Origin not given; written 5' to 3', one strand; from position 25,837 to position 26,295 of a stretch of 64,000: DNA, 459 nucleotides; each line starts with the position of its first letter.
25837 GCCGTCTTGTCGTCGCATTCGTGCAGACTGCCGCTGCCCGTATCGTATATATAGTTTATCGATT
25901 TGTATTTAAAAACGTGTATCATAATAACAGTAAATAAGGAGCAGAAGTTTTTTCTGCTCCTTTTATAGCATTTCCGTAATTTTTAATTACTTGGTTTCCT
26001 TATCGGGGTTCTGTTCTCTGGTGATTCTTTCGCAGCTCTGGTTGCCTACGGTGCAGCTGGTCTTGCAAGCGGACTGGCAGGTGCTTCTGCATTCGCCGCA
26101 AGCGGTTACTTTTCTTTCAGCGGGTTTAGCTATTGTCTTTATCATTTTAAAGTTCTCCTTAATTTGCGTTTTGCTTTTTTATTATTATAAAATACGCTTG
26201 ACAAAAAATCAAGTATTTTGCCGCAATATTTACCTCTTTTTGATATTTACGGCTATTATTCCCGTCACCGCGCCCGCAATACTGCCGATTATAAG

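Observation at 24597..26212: Unannotated 52-aa SCIFF precursor with its radical-SAM/SPASM maturase, own promoter and an inter-genic hairpin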

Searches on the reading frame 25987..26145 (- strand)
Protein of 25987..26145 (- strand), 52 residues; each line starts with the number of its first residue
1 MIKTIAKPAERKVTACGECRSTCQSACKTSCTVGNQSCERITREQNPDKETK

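Call 3: search_protein_families(library=ncbifam, proteins=[window:25987-26145:-], max_evalue=0.01)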
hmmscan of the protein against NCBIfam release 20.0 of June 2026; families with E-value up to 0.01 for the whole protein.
window:25987-26145:- (52 aa): 1 family
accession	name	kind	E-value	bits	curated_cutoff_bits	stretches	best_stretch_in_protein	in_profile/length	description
TIGR03973.1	six_Cys_in_45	equivalog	6.2e-15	54.9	50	1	2-39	3-43/43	six-cysteine ranthipeptide SCIFF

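Call 4: search_protein_families(library=pfam, proteins=[window:25987-26145:-], max_evalue=0.01)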
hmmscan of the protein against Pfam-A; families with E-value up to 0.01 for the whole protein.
window:25987-26145:- (52 aa): 1 family
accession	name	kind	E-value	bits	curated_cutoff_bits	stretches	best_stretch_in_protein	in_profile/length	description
PF13165.11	SCIFF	-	4.5e-15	55.7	27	1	2-39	3-43/44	Six-cysteine peptide SCIFF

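Call 8: find_homologous_proteins(query=window:25987-26145:-, max_evalue=0.001)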
Query window:25987-26145:- (52 aa): 304 proteins with E <= 0.001 among 304 candidates; the best 120 are listed.
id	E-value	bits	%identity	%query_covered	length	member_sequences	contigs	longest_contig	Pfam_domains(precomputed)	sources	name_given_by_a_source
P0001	7.2e-24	99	94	100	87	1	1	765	PF13165.12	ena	-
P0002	4.5e-23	97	90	100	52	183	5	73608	PF13165.12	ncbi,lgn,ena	-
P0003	4.6e-23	97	92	100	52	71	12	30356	PF13165.12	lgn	-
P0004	8.0e-23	96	90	100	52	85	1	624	PF13165.12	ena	-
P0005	2.1e-22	95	88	100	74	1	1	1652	PF13165.12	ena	-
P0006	3.0e-22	94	88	100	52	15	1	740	PF13165.12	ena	-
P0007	5.0e-22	93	92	94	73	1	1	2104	PF13165.12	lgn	-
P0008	7.0e-22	93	92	94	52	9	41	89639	PF13165.12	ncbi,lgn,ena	-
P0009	1.6e-21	92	87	100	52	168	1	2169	PF13165.12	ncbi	-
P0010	2.0e-21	91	85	100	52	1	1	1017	PF13165.12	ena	-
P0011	2.2e-21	91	90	94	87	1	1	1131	PF13165.12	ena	-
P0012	2.7e-21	91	90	94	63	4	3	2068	PF13165.12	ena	-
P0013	6.5e-21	90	87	100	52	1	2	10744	PF13165.12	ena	-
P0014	9.0e-21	89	83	100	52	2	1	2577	PF13165.12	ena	-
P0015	9.7e-21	89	90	92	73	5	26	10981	PF13165.12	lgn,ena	-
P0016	1.3e-20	89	83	100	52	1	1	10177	PF13165.12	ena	-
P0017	1.4e-20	89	88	100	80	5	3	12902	PF13165.12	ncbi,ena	-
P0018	2.0e-20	88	68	94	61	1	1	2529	PF13165.12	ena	-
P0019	2.3e-20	88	88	96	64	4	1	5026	PF13165.12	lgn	-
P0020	2.4e-20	88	90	94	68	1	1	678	PF13165.12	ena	-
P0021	2.9e-20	88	88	92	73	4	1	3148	PF13165.12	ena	-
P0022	3.7e-20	88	88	94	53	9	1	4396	PF13165.12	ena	-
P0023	5.9e-20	87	86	94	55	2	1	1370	PF13165.12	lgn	-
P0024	6.5e-20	87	86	96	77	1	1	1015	PF13165.12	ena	-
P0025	8.5e-20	86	88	94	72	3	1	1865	PF13165.12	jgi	jgi:predicted ribosomally synthesized six-cysteine peptide SCIFF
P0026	9.0e-20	86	86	96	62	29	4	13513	PF13165.12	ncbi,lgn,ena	-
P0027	1.1e-19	86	84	94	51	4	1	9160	PF13165.12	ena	-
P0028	1.4e-19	86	86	94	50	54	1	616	PF13165.12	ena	-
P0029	1.4e-19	86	84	96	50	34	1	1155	PF13165.12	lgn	-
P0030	1.6e-19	86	85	92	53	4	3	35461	PF13165.12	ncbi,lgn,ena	-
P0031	1.7e-19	85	85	92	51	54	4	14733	PF13165.12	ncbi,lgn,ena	-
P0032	2.2e-19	85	85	92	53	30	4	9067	PF13165.12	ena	-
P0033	2.2e-19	85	82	96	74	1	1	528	PF13165.12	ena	-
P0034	2.4e-19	85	82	96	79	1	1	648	PF13165.12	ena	-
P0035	2.5e-19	85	88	92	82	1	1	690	PF13165.12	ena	-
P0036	3.0e-19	85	84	96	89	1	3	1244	PF13165.12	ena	-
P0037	3.8e-19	84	84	96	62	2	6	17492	PF13165.12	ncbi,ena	-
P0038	3.8e-19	84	82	98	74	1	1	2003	PF13165.12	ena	-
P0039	3.8e-19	84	83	100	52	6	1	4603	PF13165.12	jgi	-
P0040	4.0e-19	84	86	94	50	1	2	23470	PF13165.12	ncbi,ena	-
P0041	4.7e-19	84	82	96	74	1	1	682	PF13165.12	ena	-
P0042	5.5e-19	84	84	94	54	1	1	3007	PF13165.12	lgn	-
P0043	6.0e-19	84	82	94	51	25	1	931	PF13165.12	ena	-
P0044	7.3e-19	84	82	96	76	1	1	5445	PF13165.12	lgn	-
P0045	7.3e-19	84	83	92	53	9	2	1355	PF13165.12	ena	-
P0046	1.1e-18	83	81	92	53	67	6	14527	PF13165.12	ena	-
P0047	1.2e-18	83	82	96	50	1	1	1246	PF13165.12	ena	-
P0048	1.3e-18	83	93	85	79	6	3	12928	PF13165.12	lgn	-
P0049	1.6e-18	83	89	87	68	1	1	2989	PF13165.12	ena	-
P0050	1.6e-18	82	91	85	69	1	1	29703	PF13165.12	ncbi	-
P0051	1.7e-18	82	91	87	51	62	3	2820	PF13165.12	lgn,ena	-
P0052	1.9e-18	82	80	94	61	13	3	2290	PF13165.12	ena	-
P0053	2.0e-18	82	80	98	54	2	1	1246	PF13165.12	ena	-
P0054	2.4e-18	82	80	96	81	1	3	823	PF13165.12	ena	-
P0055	2.5e-18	82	78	96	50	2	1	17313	PF13165.12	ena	-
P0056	2.5e-18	82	84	94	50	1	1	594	PF13165.12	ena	-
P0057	2.6e-18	82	80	96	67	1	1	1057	PF13165.12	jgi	-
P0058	2.8e-18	82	80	94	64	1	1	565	PF13165.12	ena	-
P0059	3.0e-18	82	80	96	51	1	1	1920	PF13165.12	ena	-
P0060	3.1e-18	82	89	87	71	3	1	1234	PF13165.12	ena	-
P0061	3.3e-18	81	81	100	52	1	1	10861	PF13165.12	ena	-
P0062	4.2e-18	81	80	96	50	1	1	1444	PF13165.12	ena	-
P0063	4.4e-18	81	84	94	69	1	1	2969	PF13165.12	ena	-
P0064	4.9e-18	81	89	85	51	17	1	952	PF13165.12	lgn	-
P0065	5.3e-18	81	88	92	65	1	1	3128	PF13165.12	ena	-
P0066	7.1e-18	80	77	100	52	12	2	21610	PF13165.12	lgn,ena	-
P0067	8.0e-18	80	91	83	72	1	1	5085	PF13165.12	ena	-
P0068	1.0e-17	80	89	85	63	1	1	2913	PF13165.12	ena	-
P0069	1.7e-17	79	83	77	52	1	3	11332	PF13165.12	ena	-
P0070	2.1e-17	79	82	92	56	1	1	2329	PF13165.12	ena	-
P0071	2.4e-17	79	78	96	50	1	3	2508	PF13165.12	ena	-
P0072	2.4e-17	79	80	94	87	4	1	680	PF13165.12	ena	-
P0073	2.8e-17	79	86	85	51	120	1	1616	PF13165.12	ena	-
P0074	3.2e-17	78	80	94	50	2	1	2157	PF13165.12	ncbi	-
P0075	4.7e-17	78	80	94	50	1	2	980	PF13165.12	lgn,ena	-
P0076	5.2e-17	78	88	83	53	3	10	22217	PF13165.12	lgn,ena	-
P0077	5.8e-17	78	76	96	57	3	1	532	PF13165.12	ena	-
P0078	6.4e-17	78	89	85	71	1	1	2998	PF13165.12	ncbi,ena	-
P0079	8.3e-17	77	82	87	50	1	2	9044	PF13165.12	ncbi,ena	-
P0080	1.2e-16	77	78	94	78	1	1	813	PF13165.12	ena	-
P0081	1.2e-16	77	88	81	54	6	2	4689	PF13165.12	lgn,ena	-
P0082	1.5e-16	76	90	81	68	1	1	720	PF13165.12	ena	-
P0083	1.6e-16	76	88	83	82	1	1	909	PF03358.21,PF13165.12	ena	-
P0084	2.1e-16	76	76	96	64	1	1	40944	PF13165.12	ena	-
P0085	2.8e-16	76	78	92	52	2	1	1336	PF13165.12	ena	-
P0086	3.0e-16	75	84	85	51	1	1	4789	PF13165.12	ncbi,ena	-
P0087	4.0e-16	75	78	94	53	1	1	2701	PF13165.12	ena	-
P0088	6.6e-16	74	76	96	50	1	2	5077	PF13165.12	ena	-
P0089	7.8e-16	74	73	96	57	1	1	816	PF13165.12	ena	-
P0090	8.0e-16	74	76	96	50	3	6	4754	PF13165.12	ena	-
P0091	1.5e-15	73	84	85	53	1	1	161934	PF13165.12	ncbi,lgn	-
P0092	1.5e-15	73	73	98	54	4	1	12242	PF13165.12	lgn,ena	-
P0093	1.8e-15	73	77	92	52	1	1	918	PF13165.12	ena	-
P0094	1.9e-15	73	82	85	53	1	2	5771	PF13165.12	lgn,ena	-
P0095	5.2e-15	72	84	83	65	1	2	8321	PF13165.12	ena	-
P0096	1.0e-14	71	82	85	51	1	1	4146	PF13165.12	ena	-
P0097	1.4e-14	70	80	87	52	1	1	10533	PF13165.12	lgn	-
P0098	1.5e-14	70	78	88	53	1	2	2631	PF13165.12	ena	-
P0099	1.6e-14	70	84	83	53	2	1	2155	PF13165.12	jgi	jgi:predicted ribosomally synthesized six-cysteine peptide SCIFF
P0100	1.7e-14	70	87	73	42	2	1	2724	PF13165.12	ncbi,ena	-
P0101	2.5e-14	69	81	83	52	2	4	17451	PF13165.12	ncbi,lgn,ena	-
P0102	3.1e-14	69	79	83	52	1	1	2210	PF13165.12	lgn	-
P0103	3.3e-14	69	80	85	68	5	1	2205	PF13165.12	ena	-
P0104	3.5e-14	69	69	94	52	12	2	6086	PF13165.12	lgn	-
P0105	4.3e-14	69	77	83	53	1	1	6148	PF13165.12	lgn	-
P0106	4.9e-14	69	80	85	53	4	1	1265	PF13165.12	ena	-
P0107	5.6e-14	68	73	92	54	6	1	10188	PF13165.12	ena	-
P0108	6.2e-14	68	77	85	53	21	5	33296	PF13165.12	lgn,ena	-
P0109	8.9e-14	68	80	85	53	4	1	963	PF13165.12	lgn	-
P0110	9.0e-14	68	81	83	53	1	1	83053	PF13165.12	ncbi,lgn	-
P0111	1.0e-13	68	69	92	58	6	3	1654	PF13165.12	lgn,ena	-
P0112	1.1e-13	68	74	96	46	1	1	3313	PF13165.12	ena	-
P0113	1.2e-13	67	68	92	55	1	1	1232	PF13165.12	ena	-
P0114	1.2e-13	67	70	90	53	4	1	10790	PF13165.12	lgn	-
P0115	1.3e-13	67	74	83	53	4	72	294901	PF13165.12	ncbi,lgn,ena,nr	ncbi:MAG: six-cysteine ranthipeptide SCIFF [Christensenellaceae bacterium]|nr:six-cysteine ranthipep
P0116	1.3e-13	67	67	94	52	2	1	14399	PF13165.12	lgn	-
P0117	1.4e-13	67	68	96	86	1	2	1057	PF13165.12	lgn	-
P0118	1.5e-13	67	79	83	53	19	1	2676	PF13165.12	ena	-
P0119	2.0e-13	67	71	92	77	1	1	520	PF13165.12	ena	-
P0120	2.0e-13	67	80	85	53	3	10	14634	PF13165.12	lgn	-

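Call 31: search_protein_representatives(protein=window:25987-26145:-)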
Query: 52 residues. Proteins with E-value up to 0.001 (for the whole library): 894; up to 1e-10: 30; up to 1e-30: 0. The best 150 are listed.
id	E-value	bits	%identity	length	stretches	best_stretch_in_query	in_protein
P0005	6.6e-23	94.5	88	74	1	1-52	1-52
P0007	1.6e-22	93.3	92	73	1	1-49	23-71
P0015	3.1e-21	89.3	88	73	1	2-50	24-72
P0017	4.6e-21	88.8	90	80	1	1-50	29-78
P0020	7.7e-21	88.1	90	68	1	1-49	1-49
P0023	1.9e-20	86.9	88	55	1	1-48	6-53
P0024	2.1e-20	86.7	88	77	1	1-49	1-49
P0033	7.1e-20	85.1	85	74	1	1-48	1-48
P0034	7.5e-20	85.0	85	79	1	1-48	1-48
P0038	1.2e-19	84.4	86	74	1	1-49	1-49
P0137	2.0e-19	83.7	84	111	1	2-50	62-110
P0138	2.5e-19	83.4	90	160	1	1-48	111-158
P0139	4.3e-19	82.7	84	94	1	1-49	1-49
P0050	5.2e-19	82.4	85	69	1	1-47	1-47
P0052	6.1e-19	82.2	78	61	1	1-50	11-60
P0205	1.4e-07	47.1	72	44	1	9-40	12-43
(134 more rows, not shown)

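Call 36: find_homologous_proteins(query=P0205, max_evalue=0.001)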
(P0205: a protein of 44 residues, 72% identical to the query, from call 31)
Query P0205 (44 aa): 3070 proteins with E <= 0.001 among 3080 candidates; the best 120 are listed.
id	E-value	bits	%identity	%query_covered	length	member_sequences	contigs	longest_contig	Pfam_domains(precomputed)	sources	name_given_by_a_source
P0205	5.5e-21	89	100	100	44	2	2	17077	PF13165.12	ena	-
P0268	3.7e-16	74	86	100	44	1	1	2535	PF13165.12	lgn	-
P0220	8.1e-15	70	82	100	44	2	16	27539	PF13165.12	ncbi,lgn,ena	-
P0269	1.2e-13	67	75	100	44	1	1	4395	PF13165.12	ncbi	-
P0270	1.4e-13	66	80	100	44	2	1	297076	PF13165.12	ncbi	ncbi:MAG: six-cysteine ranthipeptide SCIFF [Anaerofustis sp.]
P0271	5.4e-13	65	77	98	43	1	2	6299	PF13165.12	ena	-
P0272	6.2e-13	65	75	100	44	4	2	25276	PF13165.12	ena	-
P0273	7.3e-13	64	72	100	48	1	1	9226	PF13165.12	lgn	-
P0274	8.2e-13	64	78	98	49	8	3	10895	PF13165.12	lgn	-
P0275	8.8e-13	64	76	100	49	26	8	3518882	PF13165.12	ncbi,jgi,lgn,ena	ncbi:MAG: six-cysteine peptide SCIFF [Firmicutes bacterium HGW-Firmicutes-2]|jgi:predicted ribosomal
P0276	9.5e-13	64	73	100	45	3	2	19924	PF13165.12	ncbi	-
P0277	1.3e-12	64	72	100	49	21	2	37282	PF13165.12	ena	-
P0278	1.4e-12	63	78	100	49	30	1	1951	PF13165.12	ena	-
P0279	1.6e-12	63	72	100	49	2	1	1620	PF13165.12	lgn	-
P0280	1.6e-12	63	76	98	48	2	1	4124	PF13165.12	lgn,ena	-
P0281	1.9e-12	63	76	100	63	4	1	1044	PF13165.12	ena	-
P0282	2.0e-12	63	75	98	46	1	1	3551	PF13165.12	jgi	jgi:predicted ribosomally synthesized six-cysteine peptide SCIFF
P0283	2.2e-12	63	74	100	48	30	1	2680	PF13165.12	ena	-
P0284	2.2e-12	63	76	100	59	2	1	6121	PF13165.12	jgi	jgi:predicted ribosomally synthesized six-cysteine peptide SCIFF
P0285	2.3e-12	63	73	100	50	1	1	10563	PF13165.12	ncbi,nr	ncbi:MAG: six-cysteine ranthipeptide SCIFF [Defluviitaleaceae bacterium]|nr:six-cysteine ranthipepti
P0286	2.4e-12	63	80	98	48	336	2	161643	PF13165.12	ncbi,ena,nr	ncbi:MAG: six-cysteine ranthipeptide SCIFF [Lachnospiraceae bacterium]|nr:six-cysteine ranthipeptide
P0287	2.5e-12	63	70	100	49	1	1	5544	PF13165.12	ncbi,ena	-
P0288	2.6e-12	63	76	98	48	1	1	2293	PF13165.12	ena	-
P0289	2.9e-12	62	76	100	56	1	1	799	PF13165.12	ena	-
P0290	2.9e-12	62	76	98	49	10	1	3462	PF13165.12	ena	-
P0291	2.9e-12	62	78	98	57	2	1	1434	PF13165.12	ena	-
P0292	3.8e-12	62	78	100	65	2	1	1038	PF13165.12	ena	-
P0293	3.8e-12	62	76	100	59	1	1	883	PF13165.12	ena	-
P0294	4.0e-12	62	78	98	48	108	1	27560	PF13165.12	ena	-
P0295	4.3e-12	62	73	98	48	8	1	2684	PF13165.12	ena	-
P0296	4.8e-12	62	76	100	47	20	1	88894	PF13165.12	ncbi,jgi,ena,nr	ncbi:MAG: six-cysteine ranthipeptide SCIFF [Lachnospiraceae bacterium]|jgi:predicted ribosomally syn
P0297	6.1e-12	61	78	98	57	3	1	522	PF13165.12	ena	-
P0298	7.0e-12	61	73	98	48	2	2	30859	PF13165.12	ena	-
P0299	7.2e-12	61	76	98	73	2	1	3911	PF13165.12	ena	-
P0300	7.6e-12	61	74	98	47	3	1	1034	PF13165.12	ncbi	-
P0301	7.8e-12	61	76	98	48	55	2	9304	PF13165.12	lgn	-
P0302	8.0e-12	61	71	98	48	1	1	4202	PF13165.12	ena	-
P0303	8.5e-12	61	74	100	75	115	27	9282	PF13165.12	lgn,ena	-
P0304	8.5e-12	61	76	98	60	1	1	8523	PF13165.12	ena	-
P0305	8.9e-12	61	80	95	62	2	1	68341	PF13165.12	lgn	-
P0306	9.0e-12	61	76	100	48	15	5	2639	PF13165.12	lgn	-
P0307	9.0e-12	61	76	98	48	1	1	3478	PF13165.12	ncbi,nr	ncbi:MAG: six-cysteine ranthipeptide SCIFF [Clostridiales bacterium]|nr:six-cysteine ranthipeptide S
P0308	9.0e-12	61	74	100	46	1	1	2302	PF13165.12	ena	-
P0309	1.0e-11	61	76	100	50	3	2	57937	PF13165.12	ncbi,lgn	-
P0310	1.0e-11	61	76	100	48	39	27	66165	PF13165.12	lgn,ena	-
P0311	1.0e-11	61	76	98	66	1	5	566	PF13165.12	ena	-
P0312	1.1e-11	61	72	100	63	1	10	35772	PF13165.12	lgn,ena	-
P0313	1.1e-11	61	78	100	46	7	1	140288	PF13165.12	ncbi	-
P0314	1.1e-11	61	74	100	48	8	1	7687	PF13165.12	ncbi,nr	ncbi:MAG: six-cysteine ranthipeptide SCIFF [Lachnospiraceae bacterium]|nr:six-cysteine ranthipeptide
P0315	1.2e-11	61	73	98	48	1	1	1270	PF13165.12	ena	-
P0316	1.3e-11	61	73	98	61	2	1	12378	PF13165.12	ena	-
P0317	1.3e-11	60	75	95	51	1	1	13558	PF13165.12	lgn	-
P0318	1.3e-11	60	75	98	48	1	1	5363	PF13165.12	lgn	-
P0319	1.3e-11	60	76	100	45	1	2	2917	PF13165.12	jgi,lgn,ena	-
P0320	1.3e-11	60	74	100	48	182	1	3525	PF13165.12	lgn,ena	-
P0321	1.3e-11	60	73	98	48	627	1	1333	PF13165.12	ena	-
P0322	1.4e-11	60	76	100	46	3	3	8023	PF13165.12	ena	-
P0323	1.4e-11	60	71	98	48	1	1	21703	PF13165.12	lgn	-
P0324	1.4e-11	60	72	100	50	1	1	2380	PF13165.12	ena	-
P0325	1.5e-11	60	77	100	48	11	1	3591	PF13165.12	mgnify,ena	mgnify:FL=1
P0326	1.5e-11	60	75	95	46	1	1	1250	PF13165.12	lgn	-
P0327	1.6e-11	60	76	98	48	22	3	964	PF13165.12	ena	-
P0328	1.6e-11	60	73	95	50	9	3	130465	PF13165.12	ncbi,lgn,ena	-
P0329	1.7e-11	60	74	98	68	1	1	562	PF13165.12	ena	-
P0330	1.8e-11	60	76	98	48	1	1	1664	PF13165.12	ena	-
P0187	1.8e-11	60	74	100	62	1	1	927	PF13165.12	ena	-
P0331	1.8e-11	60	74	100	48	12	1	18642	PF13165.12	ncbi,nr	ncbi:MAG: six-cysteine ranthipeptide SCIFF [Lachnospiraceae bacterium]|nr:six-cysteine ranthipeptide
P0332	1.8e-11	60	70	100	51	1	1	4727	PF13165.12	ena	-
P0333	2.0e-11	60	74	98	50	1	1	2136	PF13165.12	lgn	-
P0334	2.0e-11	60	75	95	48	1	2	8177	PF13165.12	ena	-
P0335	2.0e-11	60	72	100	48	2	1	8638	PF13165.12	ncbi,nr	ncbi:MAG: six-cysteine ranthipeptide SCIFF [Lachnospiraceae bacterium]|nr:six-cysteine ranthipeptide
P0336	2.1e-11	60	72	98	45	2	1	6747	PF13165.12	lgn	-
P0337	2.1e-11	60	77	95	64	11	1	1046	PF13165.12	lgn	-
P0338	2.1e-11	60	76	98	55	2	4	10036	PF13165.12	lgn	-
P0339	2.2e-11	60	84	84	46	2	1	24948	PF13165.12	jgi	-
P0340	2.2e-11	60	75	95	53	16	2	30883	PF13165.12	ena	-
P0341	2.3e-11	60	72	100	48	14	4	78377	PF13165.12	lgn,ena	-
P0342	2.3e-11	60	73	98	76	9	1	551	PF13165.12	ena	-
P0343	2.3e-11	60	69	100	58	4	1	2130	PF13165.12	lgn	-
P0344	2.3e-11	60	73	98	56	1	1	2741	PF13165.12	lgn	-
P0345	2.3e-11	60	63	95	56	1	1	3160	PF13165.12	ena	-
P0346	2.4e-11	60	76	100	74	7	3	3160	PF13165.12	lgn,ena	-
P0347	2.4e-11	60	74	100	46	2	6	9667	PF13165.12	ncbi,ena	-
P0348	2.4e-11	60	73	98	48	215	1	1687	PF13165.12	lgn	-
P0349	2.4e-11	60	74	100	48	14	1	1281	PF13165.12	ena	-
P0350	2.5e-11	60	76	95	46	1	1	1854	PF13165.12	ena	-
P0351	2.5e-11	60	76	100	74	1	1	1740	PF13165.12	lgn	-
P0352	2.6e-11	60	68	100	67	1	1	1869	PF13165.12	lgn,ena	-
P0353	2.6e-11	60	77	95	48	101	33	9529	PF13165.12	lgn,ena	-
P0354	2.6e-11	60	76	100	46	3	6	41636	PF13165.12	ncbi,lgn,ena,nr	ncbi:MAG: six-cysteine ranthipeptide SCIFF [Eubacterium sp.]|nr:six-cysteine ranthipeptide SCIFF [Eu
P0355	2.7e-11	59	71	98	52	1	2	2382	PF13165.12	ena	-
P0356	2.7e-11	59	74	100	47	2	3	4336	PF13165.12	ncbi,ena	-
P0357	2.7e-11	59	76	100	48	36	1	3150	PF13165.12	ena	-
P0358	2.8e-11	59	77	95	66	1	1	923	PF13165.12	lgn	-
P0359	2.8e-11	59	76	98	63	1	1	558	PF13165.12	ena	-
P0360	2.9e-11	59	93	68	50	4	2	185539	PF13165.12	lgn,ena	-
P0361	2.9e-11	59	76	98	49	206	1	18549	PF13165.12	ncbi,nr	ncbi:MAG: six-cysteine peptide SCIFF [Clostridiales bacterium]|nr:six-cysteine peptide SCIFF [Clostr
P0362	3.0e-11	59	70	100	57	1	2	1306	PF13165.12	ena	-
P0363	3.0e-11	59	75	95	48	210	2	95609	PF13165.12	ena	-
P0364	3.0e-11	59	73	98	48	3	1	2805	PF13165.12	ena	-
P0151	3.0e-11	59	71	95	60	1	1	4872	PF13165.12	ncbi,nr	ncbi:MAG: six-cysteine ranthipeptide SCIFF [Clostridia bacterium]|nr:six-cysteine ranthipeptide SCIF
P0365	3.0e-11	59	91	75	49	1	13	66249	PF13165.12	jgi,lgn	jgi:predicted ribosomally synthesized six-cysteine peptide SCIFF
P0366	3.1e-11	59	77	95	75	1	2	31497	PF13165.12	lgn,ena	-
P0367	3.1e-11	59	77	95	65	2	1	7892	PF13165.12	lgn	-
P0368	3.2e-11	59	72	100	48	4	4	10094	PF13165.12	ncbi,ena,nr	ncbi:MAG: six-cysteine ranthipeptide SCIFF [Lachnospiraceae bacterium]|nr:six-cysteine ranthipeptide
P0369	3.2e-11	59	74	100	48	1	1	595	PF13165.12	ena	-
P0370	3.2e-11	59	73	98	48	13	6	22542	PF13165.12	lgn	-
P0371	3.2e-11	59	76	98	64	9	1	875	PF13165.12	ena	-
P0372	3.3e-11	59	71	100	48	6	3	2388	PF13165.12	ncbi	-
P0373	3.4e-11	59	73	98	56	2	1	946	PF13165.12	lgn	-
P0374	3.4e-11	59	65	100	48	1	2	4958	PF13165.12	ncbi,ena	-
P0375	3.6e-11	59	71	100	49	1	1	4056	PF13165.12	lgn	-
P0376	3.8e-11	59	72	100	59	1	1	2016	PF13165.12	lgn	-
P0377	3.8e-11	59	76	98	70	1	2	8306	PF13165.12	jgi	jgi:predicted ribosomally synthesized six-cysteine peptide SCIFF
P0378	3.9e-11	59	75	95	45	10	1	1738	PF13165.12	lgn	-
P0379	3.9e-11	59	74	100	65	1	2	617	PF13165.12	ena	-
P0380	4.0e-11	59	72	100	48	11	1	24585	PF13165.12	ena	-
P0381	4.1e-11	59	71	98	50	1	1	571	PF13165.12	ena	-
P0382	4.1e-11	59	70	100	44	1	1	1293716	PF13165.12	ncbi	ncbi:six-cysteine ranthipeptide SCIFF [Guggenheimella bovis]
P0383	4.1e-11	59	71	98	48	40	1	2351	PF13165.12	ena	-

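Call 37: find_encoding_contigs(protein=P0286, flank=5000, max_places=1)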
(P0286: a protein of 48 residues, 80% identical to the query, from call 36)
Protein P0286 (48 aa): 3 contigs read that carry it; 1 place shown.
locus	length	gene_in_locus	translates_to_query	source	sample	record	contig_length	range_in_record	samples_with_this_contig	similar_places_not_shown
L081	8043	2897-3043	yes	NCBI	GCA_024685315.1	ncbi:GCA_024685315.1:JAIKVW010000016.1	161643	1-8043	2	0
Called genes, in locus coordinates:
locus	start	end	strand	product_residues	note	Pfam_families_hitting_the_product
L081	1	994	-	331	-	PF01264:Chorismate_synt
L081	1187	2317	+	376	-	PF01702:TGT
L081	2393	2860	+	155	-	PF02699:YajC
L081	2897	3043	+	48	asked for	PF13165:SCIFF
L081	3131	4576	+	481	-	PF04055:Radical_SAM, PF13353:Fer4_12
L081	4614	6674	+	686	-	PF01368:DHH, PF02272:DHHA1, PF17768:RecJ_OB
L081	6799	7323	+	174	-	PF00156:Pribosyltran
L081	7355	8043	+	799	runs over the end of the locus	PF13328:HD_4, PF01966:HD, PF04607:RelA_SpoT, PF02824:TGS, PF19296:RelA_AH, PF28438:RelA_RIS, PF01842:ACT, PF13291:ACT_4, +1 more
